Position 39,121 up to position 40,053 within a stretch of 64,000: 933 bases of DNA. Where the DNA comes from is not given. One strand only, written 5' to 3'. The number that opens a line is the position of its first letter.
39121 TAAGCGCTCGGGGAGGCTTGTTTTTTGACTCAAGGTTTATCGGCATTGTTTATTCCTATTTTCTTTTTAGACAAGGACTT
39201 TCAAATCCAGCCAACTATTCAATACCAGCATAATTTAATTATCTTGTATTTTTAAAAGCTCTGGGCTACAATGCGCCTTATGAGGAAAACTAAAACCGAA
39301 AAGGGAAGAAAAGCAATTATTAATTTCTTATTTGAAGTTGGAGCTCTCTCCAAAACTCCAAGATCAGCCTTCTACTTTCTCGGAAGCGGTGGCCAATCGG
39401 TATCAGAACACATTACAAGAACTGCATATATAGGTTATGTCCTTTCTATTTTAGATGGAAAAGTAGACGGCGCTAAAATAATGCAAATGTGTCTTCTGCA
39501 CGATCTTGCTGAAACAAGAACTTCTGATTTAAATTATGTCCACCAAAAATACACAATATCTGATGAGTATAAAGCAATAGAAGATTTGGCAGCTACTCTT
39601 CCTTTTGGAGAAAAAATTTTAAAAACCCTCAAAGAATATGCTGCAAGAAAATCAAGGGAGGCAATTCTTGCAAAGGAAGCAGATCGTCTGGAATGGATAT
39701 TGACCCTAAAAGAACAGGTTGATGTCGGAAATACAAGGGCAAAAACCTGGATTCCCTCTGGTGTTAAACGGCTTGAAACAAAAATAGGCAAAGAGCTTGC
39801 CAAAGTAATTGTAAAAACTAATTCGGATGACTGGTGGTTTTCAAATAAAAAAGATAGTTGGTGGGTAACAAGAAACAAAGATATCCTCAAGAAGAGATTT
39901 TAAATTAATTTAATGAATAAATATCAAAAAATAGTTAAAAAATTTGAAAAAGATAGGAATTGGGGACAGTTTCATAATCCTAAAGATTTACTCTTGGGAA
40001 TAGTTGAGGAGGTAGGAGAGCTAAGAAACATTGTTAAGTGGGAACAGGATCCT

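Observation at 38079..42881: Accessory island: MazG-like NTP pyrophosphatase plus YfbR-like HD 5'-deoxynucleotidase operon, next to a Phd/RelE TA pair and atypical ORFs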

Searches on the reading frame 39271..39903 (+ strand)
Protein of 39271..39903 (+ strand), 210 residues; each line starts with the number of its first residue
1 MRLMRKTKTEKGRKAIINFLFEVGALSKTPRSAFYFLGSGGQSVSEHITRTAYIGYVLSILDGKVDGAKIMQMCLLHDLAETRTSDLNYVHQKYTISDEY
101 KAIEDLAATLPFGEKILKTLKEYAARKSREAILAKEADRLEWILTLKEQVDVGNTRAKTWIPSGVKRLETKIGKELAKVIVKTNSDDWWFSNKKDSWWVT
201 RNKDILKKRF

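Call 3: search_protein_families(library=pfam, proteins=[window:39271-39903:+], max_evalue=0.1)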
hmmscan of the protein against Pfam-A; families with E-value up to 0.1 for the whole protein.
window:39271-39903:+ (210 aa): 3 families
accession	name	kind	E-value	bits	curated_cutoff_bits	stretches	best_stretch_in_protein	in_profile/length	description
PF13023.12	HD_3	-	3.3e-24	86.1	22.5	1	24-178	2-163/165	HD domain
PF12917.13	YfbR-like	-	4.6e-08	33.4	25.9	1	42-156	24-151/182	5'-deoxynucleotidase YfbR-like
PF01966.28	HD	-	3.4e-06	27.8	22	1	44-142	1-115/116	HD domain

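Call 4: search_protein_families(library=padloc, proteins=[window:39271-39903:+], max_evalue=0.1)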
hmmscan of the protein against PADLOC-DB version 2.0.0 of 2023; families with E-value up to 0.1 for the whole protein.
window:39271-39903:+ (210 aa): 0 families

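Call 5: search_protein_families(library=ncbifam, proteins=[window:39271-39903:+], max_evalue=0.1)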
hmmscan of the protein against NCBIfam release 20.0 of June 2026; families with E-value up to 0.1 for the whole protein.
window:39271-39903:+ (210 aa): 1 family
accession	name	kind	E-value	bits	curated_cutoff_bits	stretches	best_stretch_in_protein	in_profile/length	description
NF003009.0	PRK03826.1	equivalog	1.9e-07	30.9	122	1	43-158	29-157/197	5'-deoxynucleotidase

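Call 6: find_encoding_contigs(protein=window:39271-39903:+, flank=10000, max_places=6)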
Protein window:39271-39903:+ (210 aa): no gene with exactly this product is on record in the collection.

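Call 7: search_solved_structures(query=window:39271-39903:+, max_evalue=0.01, show_alignments=3)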
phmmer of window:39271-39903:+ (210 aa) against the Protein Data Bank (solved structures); distinct sequences matched with E-value up to 0.01: 11.
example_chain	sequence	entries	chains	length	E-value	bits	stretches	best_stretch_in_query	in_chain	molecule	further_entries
1yoy_A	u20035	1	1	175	2.1e-12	50.3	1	15-108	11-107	hypothetical protein AF1432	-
1ynb_A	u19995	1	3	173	2.9e-12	49.9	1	15-108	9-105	hypothetical protein AF1432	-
4dmb_A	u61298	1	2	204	1e-09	41.6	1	9-153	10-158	HD domain-containing protein 2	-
4l1j_A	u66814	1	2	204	1.3e-08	37.9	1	9-153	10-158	HD domain-containing protein 2 | HD domain-containing protein 2 (Phosphorylate)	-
4l7e_A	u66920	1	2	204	1.3e-08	37.9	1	9-153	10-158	HD domain-containing protein 2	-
4l7w_A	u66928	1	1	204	2.6e-08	37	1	9-153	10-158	HD domain-containing protein 2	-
2cqz_A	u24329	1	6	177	6.2e-08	35.7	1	15-169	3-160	177aa long hypothetical protein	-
1xx7_A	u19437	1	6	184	6.5e-08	35.7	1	17-150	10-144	oxetanocin-like protein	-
3kh1_A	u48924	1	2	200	1.4e-05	28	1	15-175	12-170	Predicted metal-dependent phosphohydrolase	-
2paq_A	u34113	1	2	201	0.00013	24.8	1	42-156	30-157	5'-deoxynucleotidase YfbR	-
2par_A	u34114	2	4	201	0.00092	22.1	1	42-156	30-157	5'-deoxynucleotidase YfbR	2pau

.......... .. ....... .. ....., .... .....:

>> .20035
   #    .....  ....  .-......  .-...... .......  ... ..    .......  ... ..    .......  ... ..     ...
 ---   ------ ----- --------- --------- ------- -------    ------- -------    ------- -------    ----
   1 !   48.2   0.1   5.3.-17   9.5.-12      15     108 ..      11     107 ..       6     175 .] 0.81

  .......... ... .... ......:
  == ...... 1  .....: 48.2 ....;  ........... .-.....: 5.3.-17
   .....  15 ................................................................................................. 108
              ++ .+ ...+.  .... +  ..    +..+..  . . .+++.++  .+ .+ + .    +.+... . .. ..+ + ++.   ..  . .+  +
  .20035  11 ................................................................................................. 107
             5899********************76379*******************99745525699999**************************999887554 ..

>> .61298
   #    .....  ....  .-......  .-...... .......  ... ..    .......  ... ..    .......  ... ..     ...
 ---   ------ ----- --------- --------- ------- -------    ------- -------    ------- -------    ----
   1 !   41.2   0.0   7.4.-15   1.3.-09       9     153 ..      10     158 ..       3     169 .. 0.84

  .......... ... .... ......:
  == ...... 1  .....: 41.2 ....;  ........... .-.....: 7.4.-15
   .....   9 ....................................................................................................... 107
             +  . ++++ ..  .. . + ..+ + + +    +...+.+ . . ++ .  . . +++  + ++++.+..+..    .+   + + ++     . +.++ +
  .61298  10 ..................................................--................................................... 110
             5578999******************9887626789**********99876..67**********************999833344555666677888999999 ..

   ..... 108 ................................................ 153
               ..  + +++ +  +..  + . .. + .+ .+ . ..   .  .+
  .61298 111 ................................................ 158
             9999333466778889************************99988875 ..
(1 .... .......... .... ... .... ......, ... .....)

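Call 11: find_homologous_proteins(query=window:39271-39903:+, max_evalue=0.00001)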
Query window:39271-39903:+ (210 aa): 1232 proteins with E <= 0.00001 among 1531 candidates; the best 120 are listed.
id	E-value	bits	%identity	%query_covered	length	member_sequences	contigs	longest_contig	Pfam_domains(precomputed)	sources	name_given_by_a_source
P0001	9.7e-128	442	95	100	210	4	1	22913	PF12917.14,PF01966.29,PF13023.13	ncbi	-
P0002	1.3e-113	395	86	100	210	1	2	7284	PF12917.14,PF01966.29,PF13023.13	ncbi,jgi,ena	-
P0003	5.6e-104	364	77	100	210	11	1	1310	PF12917.14,PF13023.13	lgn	-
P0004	1.6e-101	356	76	99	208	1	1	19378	PF12917.14,PF01966.29,PF13023.13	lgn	-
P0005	7.3e-101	354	76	99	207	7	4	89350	PF12917.14,PF01966.29,PF13023.13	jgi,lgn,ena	-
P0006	6.9e-100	351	75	97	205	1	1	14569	PF12917.14,PF01966.29,PF13023.13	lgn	-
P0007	7.6e-98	344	73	99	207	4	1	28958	PF12917.14,PF13023.13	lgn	-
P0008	2.0e-96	339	73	93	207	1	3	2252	PF12917.14,PF01966.29,PF13023.13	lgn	-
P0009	3.2e-96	339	72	99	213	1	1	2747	PF12917.14,PF01966.29,PF13023.13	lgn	-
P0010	7.8e-96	337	72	99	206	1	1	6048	PF12917.14,PF13023.13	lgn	-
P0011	8.1e-96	337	73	93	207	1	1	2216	PF12917.14,PF01966.29,PF13023.13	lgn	-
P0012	6.6e-95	334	74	95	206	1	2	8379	PF12917.14,PF01966.29,PF13023.13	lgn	-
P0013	8.9e-95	334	71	99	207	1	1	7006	PF12917.14,PF01966.29,PF13023.13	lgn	-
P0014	1.3e-94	333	73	99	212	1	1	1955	PF12917.14,PF01966.29,PF13023.13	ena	-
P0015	2.3e-94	333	74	95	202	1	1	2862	PF12917.14,PF01966.29,PF13023.13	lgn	-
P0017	5.8e-93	328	71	99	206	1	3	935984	PF12917.14,PF01966.29,PF13023.13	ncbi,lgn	-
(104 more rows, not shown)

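Call 12: find_encoding_contigs(protein=P0001, flank=10000, max_places=2)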
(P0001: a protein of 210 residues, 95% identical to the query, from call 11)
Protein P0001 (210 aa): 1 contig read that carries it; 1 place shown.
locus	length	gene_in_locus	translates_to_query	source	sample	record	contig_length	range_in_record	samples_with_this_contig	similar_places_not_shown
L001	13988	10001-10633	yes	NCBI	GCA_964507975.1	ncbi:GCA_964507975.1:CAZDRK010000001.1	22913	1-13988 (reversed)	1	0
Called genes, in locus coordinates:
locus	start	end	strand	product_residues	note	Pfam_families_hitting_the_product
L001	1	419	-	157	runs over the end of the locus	PF02779:Transket_pyr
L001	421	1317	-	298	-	-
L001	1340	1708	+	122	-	-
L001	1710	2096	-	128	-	-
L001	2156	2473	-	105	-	-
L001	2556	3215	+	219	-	PF12705:PDDEXK_1 (faint)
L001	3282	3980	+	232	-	PF08713:DNA_alkylation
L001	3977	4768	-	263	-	PF03372:Exo_endo_phos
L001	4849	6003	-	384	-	PF03412:Peptidase_C39, PF13529:Peptidase_C39_2, PF13181:TPR_8 (faint), PF07719:TPR_2 (faint)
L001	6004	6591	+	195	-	-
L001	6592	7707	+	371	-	PF02129:Peptidase_S15 (weak), PF00561:Abhydrolase_1, PF12146:Hydrolase_4, PF12697:Abhydrolase_6, PF00326:Peptidase_S9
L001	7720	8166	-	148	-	-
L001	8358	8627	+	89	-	PF13188:PAS_8 (weak), PF00989:PAS (weak), PF08447:PAS_3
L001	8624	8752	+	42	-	-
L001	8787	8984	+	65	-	-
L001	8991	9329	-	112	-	-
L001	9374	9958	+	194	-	-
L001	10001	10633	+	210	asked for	PF12917:YfbR-like, PF13023:HD_3, PF01966:HD (weak)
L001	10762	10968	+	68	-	-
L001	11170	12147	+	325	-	-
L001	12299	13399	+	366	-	PF01926:MMR_HSR1, PF02421:FeoB_N (weak), PF06071:YchF-GTPase_C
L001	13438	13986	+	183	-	?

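Call 13: find_encoding_contigs(protein=P0005, flank=8000, max_places=2)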
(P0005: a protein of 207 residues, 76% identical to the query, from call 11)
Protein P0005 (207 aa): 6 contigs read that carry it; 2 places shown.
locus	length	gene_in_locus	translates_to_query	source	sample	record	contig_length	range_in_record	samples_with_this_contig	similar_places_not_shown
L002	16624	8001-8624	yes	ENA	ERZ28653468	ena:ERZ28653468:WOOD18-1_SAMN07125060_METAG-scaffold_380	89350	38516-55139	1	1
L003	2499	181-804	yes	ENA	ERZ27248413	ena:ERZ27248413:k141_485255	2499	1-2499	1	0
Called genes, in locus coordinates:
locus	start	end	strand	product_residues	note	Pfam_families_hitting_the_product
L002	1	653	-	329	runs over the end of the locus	PF02779:Transket_pyr, PF02780:Transketolase_C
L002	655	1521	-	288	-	PF13292:DXP_synthase_N, PF00456:Transketolase_N, PF00676:E1_dh (weak)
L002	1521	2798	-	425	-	PF13660:DUF4147, PF05161:MOFRL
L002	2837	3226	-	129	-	-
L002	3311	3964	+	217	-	-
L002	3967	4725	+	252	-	PF12705:PDDEXK_1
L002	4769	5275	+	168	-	PF04205:FMN_bind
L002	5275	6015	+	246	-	PF02424:ApbE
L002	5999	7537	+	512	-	PF03116:NQR2_RnfD_RnfE (weak), PF00175:NAD_binding_1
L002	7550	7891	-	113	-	-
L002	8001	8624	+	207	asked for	PF13023:HD_3, PF12917:YfbR-like, PF01966:HD (weak)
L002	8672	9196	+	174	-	-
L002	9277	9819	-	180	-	-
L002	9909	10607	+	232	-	PF08713:DNA_alkylation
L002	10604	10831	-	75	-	-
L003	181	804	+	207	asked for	PF13023:HD_3, PF12917:YfbR-like, PF01966:HD (weak)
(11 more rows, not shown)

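Call 14: find_encoding_contigs(protein=P0017, flank=8000, max_places=2)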
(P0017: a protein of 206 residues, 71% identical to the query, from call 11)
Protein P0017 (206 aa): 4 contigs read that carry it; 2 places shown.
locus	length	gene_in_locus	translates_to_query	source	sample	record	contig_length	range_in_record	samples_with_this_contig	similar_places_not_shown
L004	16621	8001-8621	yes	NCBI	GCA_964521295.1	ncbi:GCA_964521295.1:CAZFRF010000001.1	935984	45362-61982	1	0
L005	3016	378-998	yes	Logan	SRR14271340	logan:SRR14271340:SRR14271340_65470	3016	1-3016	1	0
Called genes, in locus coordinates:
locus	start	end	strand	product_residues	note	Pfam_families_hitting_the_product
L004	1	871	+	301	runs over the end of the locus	PF09863:DUF2090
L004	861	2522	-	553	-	PF01565:FAD_binding_4, PF02913:FAD-oxidase_C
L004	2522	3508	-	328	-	PF02779:Transket_pyr, PF02780:Transketolase_C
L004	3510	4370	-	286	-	PF13292:DXP_synthase_N, PF00456:Transketolase_N, PF00676:E1_dh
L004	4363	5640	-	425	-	PF13660:DUF4147, PF05161:MOFRL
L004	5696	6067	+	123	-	-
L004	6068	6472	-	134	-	-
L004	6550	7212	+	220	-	PF12705:PDDEXK_1 (weak)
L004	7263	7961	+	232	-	PF08713:DNA_alkylation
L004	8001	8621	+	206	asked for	PF12917:YfbR-like (weak), PF13023:HD_3, PF01966:HD (weak)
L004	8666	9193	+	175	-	-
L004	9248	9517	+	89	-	-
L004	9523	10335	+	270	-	-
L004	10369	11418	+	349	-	PF00561:Abhydrolase_1, PF12146:Hydrolase_4, PF12697:Abhydrolase_6, PF00326:Peptidase_S9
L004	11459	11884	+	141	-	-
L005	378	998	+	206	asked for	PF12917:YfbR-like (weak), PF13023:HD_3, PF01966:HD (weak)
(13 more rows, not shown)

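Call 18: find_related_loci(query=window:39271-39903:+, collection=genome_contigs, flank=10000)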
Query window:39271-39903:+ (210 aa) in genome_contigs; peptide patterns used: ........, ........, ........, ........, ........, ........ (x = any residue, [..] = any of these).
141 stretches matched a pattern; 13 encode a relative of the query (tblastn E <= 1e-3); 13 distinct loci.
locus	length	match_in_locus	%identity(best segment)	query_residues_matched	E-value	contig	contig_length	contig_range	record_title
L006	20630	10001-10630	92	1-210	8e-131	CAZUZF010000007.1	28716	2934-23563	MAG TPA_asm: uncultured Gammaproteobacteria bacterium isolate binchicken_co38_1268 genome assembly, contig: NODE_3354_le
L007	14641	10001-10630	78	1-210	5e-113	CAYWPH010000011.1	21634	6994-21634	MAG TPA_asm: uncultured Gammaproteobacteria bacterium isolate SRP302447_co3_825 genome assembly, contig: NODE_6666_lengt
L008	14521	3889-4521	57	3-204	1e-81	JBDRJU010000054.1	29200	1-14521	MAG: bacterium isolate MEGAHIT-group-1.670 k141_446532, whole genome shotgun sequence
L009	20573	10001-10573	60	14-204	8e-81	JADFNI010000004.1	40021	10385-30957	MAG: Nanoarchaeota archaeon isolate B62T1B5 B62T1B5_NODE570, whole genome shotgun sequence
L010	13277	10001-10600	62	7-206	2e-79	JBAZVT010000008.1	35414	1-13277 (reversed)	MAG: Candidatus Paceibacterota bacterium isolate SO_2017_GW1_26 NODE_5432_length_35414_cov_1.558223_OW334_2017, whole ge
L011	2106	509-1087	59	11-203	2e-81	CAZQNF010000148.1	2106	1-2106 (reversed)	MAG TPA_asm: uncultured Gammaproteobacteria bacterium isolate SRP296810_co1_173 genome assembly, contig: NODE_86391_leng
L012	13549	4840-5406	58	16-204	9e-75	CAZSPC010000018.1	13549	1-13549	MAG TPA_asm: uncultured Candidatus Saccharibacteria bacterium isolate SRP167671_co2_252 genome assembly, contig: NODE_59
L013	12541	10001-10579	59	11-203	8e-74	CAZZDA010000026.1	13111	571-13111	MAG TPA_asm: uncultured Gammaproteobacteria bacterium isolate SRP167671_co2_226 genome assembly, contig: NODE_6174_lengt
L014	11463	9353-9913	56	15-201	6e-71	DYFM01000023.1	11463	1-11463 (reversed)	MAG TPA_asm: Candidatus Paceibacter sp. isolate BE2011_3_41_10 Afr_mines_BE2011_1330_length_11463_cov_4_211343, whole ge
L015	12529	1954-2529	54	14-203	2e-67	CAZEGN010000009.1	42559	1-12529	MAG TPA_asm: uncultured Candidatus Peribacteria bacterium isolate SRP342105_co1_220 genome assembly, contig: NODE_1106_l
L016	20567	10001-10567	51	14-202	3e-64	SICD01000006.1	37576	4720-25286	MAG: Candidatus Magasanikbacteria bacterium isolate Baikal-deep-G194 BACOMB-C4704, whole genome shotgun sequence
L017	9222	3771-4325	52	14-198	1e-63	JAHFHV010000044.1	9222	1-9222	MAG: Candidatus Magasanikiibacteriota bacterium isolate nzgw347 NODE_3652_length_9223_cov_5.178093, whole genome shotgun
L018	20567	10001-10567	61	16-204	4e-76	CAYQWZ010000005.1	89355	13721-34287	MAG TPA_asm: uncultured Candidatus Saccharibacteria bacterium isolate SRP178699_co2_440 genome assembly, contig: NODE_41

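Call 32: search_protein_families(library=phrogs, proteins=[window:39271-39903:+], max_evalue=0.01)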
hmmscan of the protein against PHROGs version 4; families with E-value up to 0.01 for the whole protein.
window:39271-39903:+ (210 aa): 2 families
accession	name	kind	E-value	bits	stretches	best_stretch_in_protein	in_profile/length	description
phrog_7076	-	DNA, RNA and nucleotide metabolism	9e-06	26.5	1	42-157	27-144/188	dATP triphosphohydrolase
phrog_6047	-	unknown function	0.0098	16.9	0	70-171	54-148/186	-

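Call 77: find_related_loci(query=window:39271-39903:+, collection=viral_contigs, flank=8000)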
Query window:39271-39903:+ (210 aa) in viral_contigs; peptide patterns used: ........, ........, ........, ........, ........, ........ (x = any residue, [..] = any of these).
15 stretches matched a pattern, but none encodes a relative of the query by tblastn (E <= 1e-3).

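Call 82: search_protein_families(library=pfam, proteins=[L001:9374-9958:+, L006:9369-9965:+], max_evalue=10)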
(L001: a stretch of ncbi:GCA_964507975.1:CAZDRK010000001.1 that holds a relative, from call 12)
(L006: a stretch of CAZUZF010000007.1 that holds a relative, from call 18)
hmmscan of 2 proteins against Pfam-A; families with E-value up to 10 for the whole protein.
L001:9374-9958:+ (194 aa): 0 families

L006:9369-9965:+ (198 aa): 0 families

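Call 101: search_protein_families(library=pfam, proteins=[L006:10682-10921:+, L006:10876-11247:+, L006:11401-12390:+, L007:11118-11549:-, L007:11553-11849:-, L001:10762-10968:+, L007:10681-10920:+], max_evalue=0.01)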
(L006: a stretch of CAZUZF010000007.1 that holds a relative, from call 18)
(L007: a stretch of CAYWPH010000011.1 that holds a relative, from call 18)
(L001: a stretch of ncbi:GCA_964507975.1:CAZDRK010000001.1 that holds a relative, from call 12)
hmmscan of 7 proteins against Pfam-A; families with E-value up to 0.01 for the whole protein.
L006:10682-10921:+ (79 aa): 1 family
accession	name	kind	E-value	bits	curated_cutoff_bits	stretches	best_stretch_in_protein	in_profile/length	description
PF04014.23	MazE_antitoxin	-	1.8e-05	25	24.7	1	8-43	4-42/48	Antidote-toxin recognition MazE, bacterial antitoxin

L006:10876-11247:+ (123 aa): 1 family
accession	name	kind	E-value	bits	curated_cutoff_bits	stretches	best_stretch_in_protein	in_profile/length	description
PF02452.23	PemK_toxin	-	3.6e-12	46.9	23.1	1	16-113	3-105/109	PemK-like, MazF-like toxin of type II toxin-antitoxin system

L006:11401-12390:+ (329 aa): 3 families
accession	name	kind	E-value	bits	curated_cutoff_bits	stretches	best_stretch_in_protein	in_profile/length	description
PF00106.31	adh_short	-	1.4e-05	25.1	26.6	1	29-97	3-70/195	short chain dehydrogenase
PF01370.27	Epimerase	-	0.0017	18.2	20.9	0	29-98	1-63/240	NAD dependent epimerase/dehydratase family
PF13561.12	adh_short_C2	-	0.0065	16.5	27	0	39-100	9-67/236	Enoyl-(Acyl carrier protein) reductase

L007:11118-11549:- (143 aa): 3 families
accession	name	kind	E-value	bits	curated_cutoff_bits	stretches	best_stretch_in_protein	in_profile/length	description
PF01850.27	PIN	-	5.9e-17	62.8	23.6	1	4-123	1-113/120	PIN domain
PF13470.12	PIN_3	-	0.00032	21.9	27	1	4-118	2-109/115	PIN domain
PF16289.11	PIN_12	-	0.0082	17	32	1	5-71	2-65/172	PIN domain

L007:11553-11849:- (98 aa): 0 families

L001:10762-10968:+ (68 aa): 0 families

L007:10681-10920:+ (79 aa): 1 family
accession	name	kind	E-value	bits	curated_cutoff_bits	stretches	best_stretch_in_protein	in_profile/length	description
PF04014.23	MazE_antitoxin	-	1.4e-05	25.3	24.7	1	8-43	4-42/48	Antidote-toxin recognition MazE, bacterial antitoxin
